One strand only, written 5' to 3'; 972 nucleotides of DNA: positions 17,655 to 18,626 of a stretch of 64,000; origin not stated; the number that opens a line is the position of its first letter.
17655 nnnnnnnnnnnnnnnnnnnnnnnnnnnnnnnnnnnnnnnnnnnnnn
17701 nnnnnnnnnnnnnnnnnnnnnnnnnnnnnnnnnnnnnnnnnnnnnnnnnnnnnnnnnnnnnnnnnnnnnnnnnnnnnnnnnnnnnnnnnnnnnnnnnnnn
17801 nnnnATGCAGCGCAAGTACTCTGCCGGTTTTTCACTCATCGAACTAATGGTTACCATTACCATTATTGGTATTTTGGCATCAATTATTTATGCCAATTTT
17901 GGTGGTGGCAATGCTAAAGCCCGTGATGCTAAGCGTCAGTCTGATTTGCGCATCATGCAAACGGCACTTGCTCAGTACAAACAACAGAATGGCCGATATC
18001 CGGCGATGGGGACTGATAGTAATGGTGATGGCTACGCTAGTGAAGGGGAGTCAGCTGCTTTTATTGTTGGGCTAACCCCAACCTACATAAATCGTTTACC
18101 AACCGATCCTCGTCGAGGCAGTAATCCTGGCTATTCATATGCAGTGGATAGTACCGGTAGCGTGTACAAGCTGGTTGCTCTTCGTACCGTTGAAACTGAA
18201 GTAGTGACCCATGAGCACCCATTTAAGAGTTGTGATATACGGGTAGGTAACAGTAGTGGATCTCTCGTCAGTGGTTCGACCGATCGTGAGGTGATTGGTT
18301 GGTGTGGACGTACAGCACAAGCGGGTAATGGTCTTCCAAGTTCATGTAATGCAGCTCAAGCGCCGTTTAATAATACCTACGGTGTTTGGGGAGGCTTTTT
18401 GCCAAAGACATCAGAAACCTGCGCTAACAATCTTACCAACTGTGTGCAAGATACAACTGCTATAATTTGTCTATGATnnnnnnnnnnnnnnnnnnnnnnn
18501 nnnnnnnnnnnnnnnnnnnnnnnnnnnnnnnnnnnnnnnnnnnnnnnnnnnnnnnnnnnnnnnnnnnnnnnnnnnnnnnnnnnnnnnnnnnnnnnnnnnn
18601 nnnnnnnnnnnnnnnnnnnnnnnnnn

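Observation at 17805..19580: Three tandem type IV pilin/pseudopilin genes including a recent paralog pair, wedged between rnc and smc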

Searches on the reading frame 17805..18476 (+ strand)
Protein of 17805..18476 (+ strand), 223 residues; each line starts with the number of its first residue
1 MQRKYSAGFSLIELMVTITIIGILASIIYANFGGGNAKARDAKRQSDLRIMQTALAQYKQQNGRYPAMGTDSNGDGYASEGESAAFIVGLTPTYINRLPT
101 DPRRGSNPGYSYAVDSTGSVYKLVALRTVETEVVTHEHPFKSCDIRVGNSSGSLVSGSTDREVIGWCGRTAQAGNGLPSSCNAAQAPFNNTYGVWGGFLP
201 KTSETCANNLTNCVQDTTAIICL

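Call 3: search_protein_families(library=pfam, proteins=[window:17805-18476:+], max_evalue=0.1)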
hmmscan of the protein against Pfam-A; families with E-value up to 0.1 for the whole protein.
window:17805-18476:+ (223 aa): 3 families
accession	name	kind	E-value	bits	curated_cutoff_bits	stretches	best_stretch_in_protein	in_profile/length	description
PF07963.17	N_methyl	-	3.7e-09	36.2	21.2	1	3-29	1-27/27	Prokaryotic N-terminal methylation motif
PF08334.16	T2SSG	-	0.0075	16.8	21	1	37-69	7-39/108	Type II secretion system (T2SS), protein G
PF16191.10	E1_4HB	-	0.065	13.7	25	0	43-71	28-56/70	Ubiquitin-activating enzyme E1 four-helix bundle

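Call 4: search_protein_families(library=ncbifam, proteins=[window:17805-18476:+], max_evalue=0.1)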
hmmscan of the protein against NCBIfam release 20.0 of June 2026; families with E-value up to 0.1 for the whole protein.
window:17805-18476:+ (223 aa): 8 families
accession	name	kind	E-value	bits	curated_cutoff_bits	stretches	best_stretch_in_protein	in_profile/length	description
TIGR01710.1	typeII_sec_gspG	equivalog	3.5e-13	49.7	88.85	1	8-115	2-104/134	type II secretion system major pseudopilin GspG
NF041775.1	typeIV_PilA_Myxo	equivalog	1.1e-08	35.4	400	1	7-89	11-91/214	type IV pilin protein PilA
TIGR01708.2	typeII_sec_gspH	equivalog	3.9e-08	33.5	80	1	7-60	2-52/169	type II secretion system minor pseudopilin GspH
TIGR02532.1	IV_pilin_GFxxxE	domain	6.6e-08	32.1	16.3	1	7-29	2-24/24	prepilin-type N-terminal cleavage/methylation domain-containing protein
NF041013.1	T4P_ComGE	equivalog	0.00033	20.7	49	1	7-63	4-61/83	competence type IV pilus minor pilin ComGE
NF007862.0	PRK10574.1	equivalog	0.00049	20.2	138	1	6-29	4-27/145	prepilin peptidase-dependent pilin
NF040999.1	pilin_ComGC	equivalog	0.0026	17.9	75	1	7-68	2-63/84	competence type IV pilus major pilin ComGC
NF007800.0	PRK10506.1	equivalog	0.013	15.4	158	1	4-27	6-29/163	prepilin peptidase-dependent protein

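Call 33: list_cluster_members(proteins=[P0009, window:18478-19020:+, window:17805-18476:+])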
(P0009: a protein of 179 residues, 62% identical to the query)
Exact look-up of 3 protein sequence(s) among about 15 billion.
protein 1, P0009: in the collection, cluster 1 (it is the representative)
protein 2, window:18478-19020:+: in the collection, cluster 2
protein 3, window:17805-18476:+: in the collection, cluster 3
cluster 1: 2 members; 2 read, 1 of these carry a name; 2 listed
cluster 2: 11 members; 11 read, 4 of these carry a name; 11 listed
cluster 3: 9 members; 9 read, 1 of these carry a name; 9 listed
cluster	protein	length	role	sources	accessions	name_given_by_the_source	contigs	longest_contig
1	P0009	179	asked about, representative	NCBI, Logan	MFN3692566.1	MAG: type II secretion system protein [Candidatus Paceibacteria bacterium]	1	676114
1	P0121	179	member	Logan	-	-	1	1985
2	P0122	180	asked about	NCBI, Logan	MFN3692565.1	MAG: type II secretion system protein [Candidatus Paceibacteria bacterium]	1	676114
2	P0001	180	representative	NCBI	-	-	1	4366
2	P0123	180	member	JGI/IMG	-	prepilin-type N-terminal cleavage/methylation domain-containing protein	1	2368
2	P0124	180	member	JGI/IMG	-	prepilin-type N-terminal cleavage/methylation domain-containing protein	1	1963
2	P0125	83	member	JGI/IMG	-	hypothetical protein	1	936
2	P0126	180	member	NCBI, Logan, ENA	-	-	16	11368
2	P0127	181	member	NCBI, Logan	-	-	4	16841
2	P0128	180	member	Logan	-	-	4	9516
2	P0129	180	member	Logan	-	-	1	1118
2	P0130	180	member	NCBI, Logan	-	-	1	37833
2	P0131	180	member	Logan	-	-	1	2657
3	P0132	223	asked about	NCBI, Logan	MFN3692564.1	MAG: type II secretion system protein [Candidatus Paceibacteria bacterium]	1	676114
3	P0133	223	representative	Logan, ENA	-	-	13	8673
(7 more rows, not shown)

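Call 54: find_homologous_proteins(query=window:17805-18476:+, max_evalue=0.001)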
Query window:17805-18476:+ (223 aa): 123 proteins with E <= 0.001 among 2045 candidates; the best 120 are listed.
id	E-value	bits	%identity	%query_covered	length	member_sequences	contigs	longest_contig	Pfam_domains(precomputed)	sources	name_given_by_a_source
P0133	2.7e-135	467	92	100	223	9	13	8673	PF07963.18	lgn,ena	-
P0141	2.9e-130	451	87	100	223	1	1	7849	PF07963.18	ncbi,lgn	-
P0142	1.3e-128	445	88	100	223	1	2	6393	PF07963.18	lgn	-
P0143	9.9e-123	426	82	100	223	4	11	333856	PF07963.18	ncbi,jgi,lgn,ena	jgi:general secretion pathway protein G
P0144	3.3e-121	421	83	100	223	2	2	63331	PF07963.18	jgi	jgi:type II secretion system protein G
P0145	2.8e-120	418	80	100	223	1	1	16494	PF07963.18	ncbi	-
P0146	1.8e-119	415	82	100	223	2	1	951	PF07963.18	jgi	jgi:type II secretion system protein G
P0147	7.2e-114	397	82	98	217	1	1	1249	PF07963.18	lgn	-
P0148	1.7e-112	393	80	97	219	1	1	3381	PF07963.18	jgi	jgi:general secretion pathway protein G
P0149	2.1e-111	389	78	100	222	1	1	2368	PF07963.18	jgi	jgi:prepilin-type N-terminal cleavage/methylation domain-containing protein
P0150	2.4e-111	389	82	94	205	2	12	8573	-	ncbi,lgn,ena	-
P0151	3.2e-99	349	69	97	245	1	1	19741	PF07963.18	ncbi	-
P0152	5.5e-99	348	69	100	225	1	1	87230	PF07963.18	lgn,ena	-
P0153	4.0e-97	342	71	96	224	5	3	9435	PF07963.18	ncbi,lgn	-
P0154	1.8e-80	288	60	96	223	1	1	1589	PF07963.18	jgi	jgi:general secretion pathway protein G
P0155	2.7e-75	271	56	96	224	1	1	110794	PF07963.18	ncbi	-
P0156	5.9e-65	237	54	96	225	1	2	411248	PF07963.18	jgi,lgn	jgi:prepilin-type N-terminal cleavage/methylation domain-containing protein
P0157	3.1e-63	232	54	97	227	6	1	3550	PF07963.18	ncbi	-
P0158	4.6e-62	228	51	100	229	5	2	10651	PF07963.18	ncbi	-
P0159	2.9e-59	219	54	89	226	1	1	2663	PF07963.18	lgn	-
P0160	7.5e-59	217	51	98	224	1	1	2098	PF07963.18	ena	-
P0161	2.2e-58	216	48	97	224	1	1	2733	PF07963.18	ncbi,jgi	ncbi:MAG: hypothetical protein RLZZ70_54 [Candidatus Parcubacteria bacterium]|jgi:prepilin-type N-te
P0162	4.2e-58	215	51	89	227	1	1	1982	PF07963.18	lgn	-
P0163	1.4e-57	213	54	89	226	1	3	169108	PF07963.18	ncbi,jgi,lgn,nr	ncbi:MAG: type II secretion system GspH family protein [Candidatus Pacebacteria bacterium]|jgi:prepi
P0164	4.3e-57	212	50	89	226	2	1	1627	PF07963.18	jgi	jgi:prepilin-type N-terminal cleavage/methylation domain-containing protein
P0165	9.8e-56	207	50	97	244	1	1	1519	PF07963.18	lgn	-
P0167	3.9e-55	205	48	98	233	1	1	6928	PF07963.18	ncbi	-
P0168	1.6e-52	197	48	96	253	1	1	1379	PF07963.18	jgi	jgi:prepilin-type N-terminal cleavage/methylation domain-containing protein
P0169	4.1e-52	195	45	99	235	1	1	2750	PF07963.18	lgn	-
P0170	7.7e-52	194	51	86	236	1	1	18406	PF07963.18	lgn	-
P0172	5.8e-44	169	43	88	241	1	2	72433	PF07963.18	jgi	jgi:prepilin-type N-terminal cleavage/methylation domain-containing protein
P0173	1.3e-42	164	45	87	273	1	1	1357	PF07963.18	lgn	-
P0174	6.2e-41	159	40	98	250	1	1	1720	PF07963.18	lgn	-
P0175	8.6e-39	152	37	98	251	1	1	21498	PF07963.18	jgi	jgi:prepilin-type N-terminal cleavage/methylation domain-containing protein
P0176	1.5e-38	151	38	99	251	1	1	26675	PF07963.18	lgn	-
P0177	4.9e-38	149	40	95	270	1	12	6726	PF07963.18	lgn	-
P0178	5.4e-38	149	39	99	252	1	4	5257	PF07963.18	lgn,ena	-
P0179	2.6e-37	147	38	100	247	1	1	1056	PF07963.18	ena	-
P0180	1.7e-36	144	39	99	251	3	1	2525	PF07963.18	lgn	-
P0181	2.8e-36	143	40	96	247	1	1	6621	PF07963.18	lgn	-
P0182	4.6e-36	143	38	99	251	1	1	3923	PF07963.18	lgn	-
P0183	2.9e-35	140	41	87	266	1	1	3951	PF07963.18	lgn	-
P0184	1.1e-34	138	38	93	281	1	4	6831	PF07963.18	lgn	-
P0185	8.1e-34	135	40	96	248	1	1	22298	PF07963.18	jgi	-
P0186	8.2e-32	129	35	99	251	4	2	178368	PF07963.18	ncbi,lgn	-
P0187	8.5e-29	119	35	98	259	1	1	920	PF07963.18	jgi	jgi:prepilin-type N-terminal cleavage/methylation domain-containing protein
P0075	1.3e-28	118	49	61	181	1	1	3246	PF07963.18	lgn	-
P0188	7.4e-26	109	36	96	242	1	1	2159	PF07963.18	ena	-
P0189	1.4e-23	102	37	87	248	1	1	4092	PF07963.18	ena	-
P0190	7.8e-22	96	41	64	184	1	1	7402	PF07963.18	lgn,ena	-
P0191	8.3e-22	96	38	64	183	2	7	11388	PF07963.18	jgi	jgi:prepilin-type N-terminal cleavage/methylation domain-containing protein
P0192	2.6e-13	68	45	53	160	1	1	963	PF07963.18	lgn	-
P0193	1.4e-12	66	42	51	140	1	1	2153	PF07963.18,PF08334.17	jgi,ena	-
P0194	4.6e-12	64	36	61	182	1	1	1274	PF07963.18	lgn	-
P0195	1.2e-11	63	36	57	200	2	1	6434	PF07963.18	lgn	-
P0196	4.7e-11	61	41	55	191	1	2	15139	PF07963.18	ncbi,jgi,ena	-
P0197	1.7e-10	59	59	26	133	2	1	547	PF07963.18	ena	-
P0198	1.6e-9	56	33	56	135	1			PF07963.18,PF08334.17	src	-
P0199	6.4e-9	54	40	50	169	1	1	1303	PF07963.18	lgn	-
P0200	9.5e-9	54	33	54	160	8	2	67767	PF07963.18,PF08334.17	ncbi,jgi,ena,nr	ncbi:MAG TPA: prepilin-type N-terminal cleavage/methylation domain-containing protein [Thermoanaerob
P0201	1.0e-8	53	36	43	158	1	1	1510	PF07963.18,PF08334.17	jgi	jgi:type II secretion system protein G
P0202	1.8e-8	53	35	56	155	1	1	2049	PF07963.18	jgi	jgi:general secretion pathway protein G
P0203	2.0e-8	52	34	55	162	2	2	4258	PF07963.18,PF08334.17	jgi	-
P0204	2.1e-8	52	33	55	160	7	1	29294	PF07963.18,PF08334.17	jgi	jgi:type II secretion system protein G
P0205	2.7e-8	52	32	59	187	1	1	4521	PF07963.18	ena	-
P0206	3.8e-8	52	34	55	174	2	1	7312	PF07963.18,PF08334.17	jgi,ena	-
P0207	6.0e-8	51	35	50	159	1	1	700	PF07963.18,PF08334.17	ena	-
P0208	8.9e-8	50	35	54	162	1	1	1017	PF07963.18,PF08334.17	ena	-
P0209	1.2e-7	50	35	43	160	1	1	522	PF07963.18,PF08334.17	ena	-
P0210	1.8e-7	49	34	52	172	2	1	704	PF07963.18,PF08334.17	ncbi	-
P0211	1.9e-7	49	34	44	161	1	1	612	PF07963.18,PF08334.17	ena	-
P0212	1.9e-7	49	37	44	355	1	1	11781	PF09603.16,PF07963.18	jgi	jgi:uncharacterized protein (TIGR02145 family)/prepilin-type N-terminal cleavage/methylation domain-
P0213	2.3e-7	49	39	29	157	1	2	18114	PF07963.18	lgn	-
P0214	2.7e-7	49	38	43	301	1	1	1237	PF14559.13,PF07963.18,PF13432.13,PF13428.13,PF07719.24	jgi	-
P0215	3.4e-7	48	39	41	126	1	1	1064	PF07963.18,PF16732.11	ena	-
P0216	3.4e-7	48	35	43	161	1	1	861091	PF07963.18,PF08334.17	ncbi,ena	-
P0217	3.7e-7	48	36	52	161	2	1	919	PF07963.18,PF08334.17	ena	-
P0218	2.3e-6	46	33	53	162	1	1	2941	PF07963.18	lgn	-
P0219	2.4e-6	46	33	54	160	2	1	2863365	PF07963.18,PF08334.17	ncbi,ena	-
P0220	2.6e-6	46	31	65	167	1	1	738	PF07963.18,PF08334.17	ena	-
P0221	3.1e-6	45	31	54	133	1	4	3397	PF07963.18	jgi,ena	jgi:general secretion pathway protein G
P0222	3.8e-6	45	34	52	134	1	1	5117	PF07963.18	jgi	jgi:prepilin-type N-terminal cleavage/methylation domain-containing protein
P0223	6.8e-6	44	33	54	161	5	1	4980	PF07963.18,PF08334.17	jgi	jgi:type II secretion system protein G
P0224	1.9e-5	43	36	36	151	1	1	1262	PF07963.18,PF00114.25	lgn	-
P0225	2.2e-5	43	36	38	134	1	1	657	PF07963.18,PF08334.17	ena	-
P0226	2.6e-5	42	48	28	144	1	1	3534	PF07963.18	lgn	-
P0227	3.4e-5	42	31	45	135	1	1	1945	PF07963.18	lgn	-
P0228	4.9e-5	41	46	29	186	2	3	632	PF07963.18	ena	-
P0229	5.7e-5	41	32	73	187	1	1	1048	PF07963.18,PF14245.12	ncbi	-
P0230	6.8e-5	41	38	32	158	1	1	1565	PF07963.18,PF00114.25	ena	-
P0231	7.2e-5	41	42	29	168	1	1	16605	PF07963.18,PF00114.25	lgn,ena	-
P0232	9.1e-5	41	43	30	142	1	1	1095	PF07963.18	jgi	jgi:prepilin-type N-terminal cleavage/methylation domain-containing protein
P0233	9.6e-5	40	36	39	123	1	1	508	PF07963.18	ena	-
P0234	1.2e-4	40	36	46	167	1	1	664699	PF07963.18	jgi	jgi:prepilin-type N-terminal cleavage/methylation domain-containing protein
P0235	1.2e-4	40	37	45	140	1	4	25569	PF07963.18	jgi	-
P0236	1.7e-4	40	37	29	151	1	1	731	PF07963.18,PF00114.25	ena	-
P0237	1.8e-4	40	38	33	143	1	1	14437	PF07963.18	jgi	jgi:general secretion pathway protein G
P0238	2.0e-4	39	40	36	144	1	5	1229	PF07963.18,PF14245.12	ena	-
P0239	2.1e-4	39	33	36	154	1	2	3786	PF07963.18,PF00114.25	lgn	-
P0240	2.1e-4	39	47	23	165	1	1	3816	PF07963.18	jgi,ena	-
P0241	2.5e-4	39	36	43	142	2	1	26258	PF07963.18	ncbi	ncbi:hypothetical protein ES707_01064 [subsurface metagenome]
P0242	2.7e-4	39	33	36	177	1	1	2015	PF07963.18,PF00114.25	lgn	-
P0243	3.0e-4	39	37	45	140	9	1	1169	PF07963.18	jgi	-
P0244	3.0e-4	39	32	54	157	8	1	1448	PF07963.18,PF00114.25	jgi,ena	jgi:type IV pilus assembly protein PilA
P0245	3.3e-4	39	35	44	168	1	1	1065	PF07963.18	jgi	jgi:prepilin-type N-terminal cleavage/methylation domain-containing protein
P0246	3.5e-4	39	38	32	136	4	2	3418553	PF07963.18,PF16732.11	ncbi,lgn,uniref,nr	ncbi:type IV pilin protein [Halomonas icarae]|uniref:Prepilin-type N-terminal cleavage/methylation d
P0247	4.3e-4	38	38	30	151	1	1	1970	PF07963.18,PF00114.25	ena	-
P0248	4.4e-4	38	42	29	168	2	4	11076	PF07963.18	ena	-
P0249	4.6e-4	38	34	58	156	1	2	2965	PF07963.18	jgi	jgi:prepilin-type N-terminal cleavage/methylation domain-containing protein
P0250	5.0e-4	38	37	38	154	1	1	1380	PF07963.18,PF00114.25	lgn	-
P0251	5.5e-4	38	33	35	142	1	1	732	PF07963.18,PF00114.25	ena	-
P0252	5.9e-4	38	40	30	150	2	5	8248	PF07963.18,PF16732.11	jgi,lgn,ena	-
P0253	5.9e-4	38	32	43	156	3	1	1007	PF07963.18,PF08334.17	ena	-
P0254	5.9e-4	38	41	33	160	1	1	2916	PF07963.18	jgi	jgi:prepilin-type N-terminal cleavage/methylation domain-containing protein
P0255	6.7e-4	38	31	65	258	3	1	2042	PF07963.18,PF22434.2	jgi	-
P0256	6.7e-4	38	36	38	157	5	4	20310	PF07963.18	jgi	jgi:type IV pilus assembly protein PilA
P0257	7.9e-4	37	45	26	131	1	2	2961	PF07963.18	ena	-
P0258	8.4e-4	37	40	30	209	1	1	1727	PF07963.18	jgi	jgi:type IV pilus assembly protein PilA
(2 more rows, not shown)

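Call 65: predict_structure(alignment_id=A3)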
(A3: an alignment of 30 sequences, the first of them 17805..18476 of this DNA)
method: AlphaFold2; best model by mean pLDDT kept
length: 223 residues; sequences in the alignment: 30
mean_pLDDT: 71.3   pTM: 0.68
mean pLDDT of the five models: 71.3, 68.0, 64.4, 61.2, 61.1
residues with pLDDT >= 90: 58; 70-90: 53; 50-70: 77; < 50: 35
segments of 3 or more residues with pLDDT < 50: 1-4, 145-158, 160-165, 171-173
pLDDT, mean of each block of 10 residues (from residue 1): 50 65 58 68 90 92 94 90 92 93 87 88 88 68 48 42 46 49 59 78 62 64 69
secondary structure, 60 per line:
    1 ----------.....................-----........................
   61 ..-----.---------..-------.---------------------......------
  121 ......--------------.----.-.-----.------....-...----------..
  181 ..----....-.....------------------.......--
elements in order: H11-31 H37-62 E109-114 E121-126 H161-164 H187-190 E192-196 H215-221

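Call 70: find_encoding_contigs(protein=P0234, flank=10000, max_places=1)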
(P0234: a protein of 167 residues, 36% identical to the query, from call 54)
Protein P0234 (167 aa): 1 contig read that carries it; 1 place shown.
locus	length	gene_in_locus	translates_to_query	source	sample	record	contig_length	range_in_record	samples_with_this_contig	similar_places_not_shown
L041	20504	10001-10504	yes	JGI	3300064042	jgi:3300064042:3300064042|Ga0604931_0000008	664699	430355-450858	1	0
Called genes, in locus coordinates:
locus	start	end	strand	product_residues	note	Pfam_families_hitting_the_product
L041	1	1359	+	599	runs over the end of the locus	PF05157:MshEN, PF00437:T2SSE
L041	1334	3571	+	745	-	PF00482:T2SSF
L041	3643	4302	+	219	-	-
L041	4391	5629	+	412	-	-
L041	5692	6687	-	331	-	PF13354:Beta-lactamase2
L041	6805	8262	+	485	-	-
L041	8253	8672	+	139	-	-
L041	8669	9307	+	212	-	-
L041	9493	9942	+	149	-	PF07963:N_methyl (weak)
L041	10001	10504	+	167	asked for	PF07963:N_methyl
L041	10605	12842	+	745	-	PF02743:dCache_1, PF00989:PAS (weak), PF08448:PAS_4 (weak), PF13426:PAS_9, PF00512:HisKA, PF02518:HATPase_c, PF13581:HATPase_c_2 (weak)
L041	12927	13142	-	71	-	-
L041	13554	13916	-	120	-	-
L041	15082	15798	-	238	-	-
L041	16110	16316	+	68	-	PF02416:TatA_B_E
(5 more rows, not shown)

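Call 71: find_encoding_contigs(protein=P0216, flank=10000, max_places=1)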
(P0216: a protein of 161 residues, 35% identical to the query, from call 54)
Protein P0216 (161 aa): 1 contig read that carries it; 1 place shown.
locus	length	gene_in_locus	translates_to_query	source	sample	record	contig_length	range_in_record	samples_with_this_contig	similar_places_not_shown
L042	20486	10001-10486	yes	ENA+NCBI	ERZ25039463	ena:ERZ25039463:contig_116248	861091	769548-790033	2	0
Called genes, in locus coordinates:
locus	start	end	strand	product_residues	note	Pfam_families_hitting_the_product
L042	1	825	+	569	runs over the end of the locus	PF02366:PMT, PF13231:PMT_2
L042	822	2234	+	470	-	PF00535:Glycos_transf_2, PF10111:Glyco_tranf_2_2 (weak), PF13641:Glyco_tranf_2_3 (weak), PF13489:Methyltransf_23, PF13649:Methyltransf_25, PF13847:Methyltransf_31 (weak), PF08241:Methyltransf_11, PF08242:Methyltransf_12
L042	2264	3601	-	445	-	-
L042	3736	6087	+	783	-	-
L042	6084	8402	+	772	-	-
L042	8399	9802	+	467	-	PF01546:Peptidase_M20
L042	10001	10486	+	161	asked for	PF07963:N_methyl, PF08334:T2SSG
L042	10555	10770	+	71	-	PF07963:N_methyl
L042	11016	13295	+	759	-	-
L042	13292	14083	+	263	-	PF06750:A24_N_bact, PF01478:Peptidase_A24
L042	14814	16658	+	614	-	PF08448:PAS_4, PF00512:HisKA, PF02518:HATPase_c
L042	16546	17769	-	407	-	PF00437:T2SSE, PF25199:nSTAND_NTPase5 (faint), PF13191:AAA_16 (faint), PF13401:AAA_22 (faint)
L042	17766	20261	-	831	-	PF02985:HEAT (faint), PF13646:HEAT_2, PF00437:T2SSE, PF13191:AAA_16 (weak), PF13401:AAA_22 (weak)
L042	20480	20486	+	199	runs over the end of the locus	PF07963:N_methyl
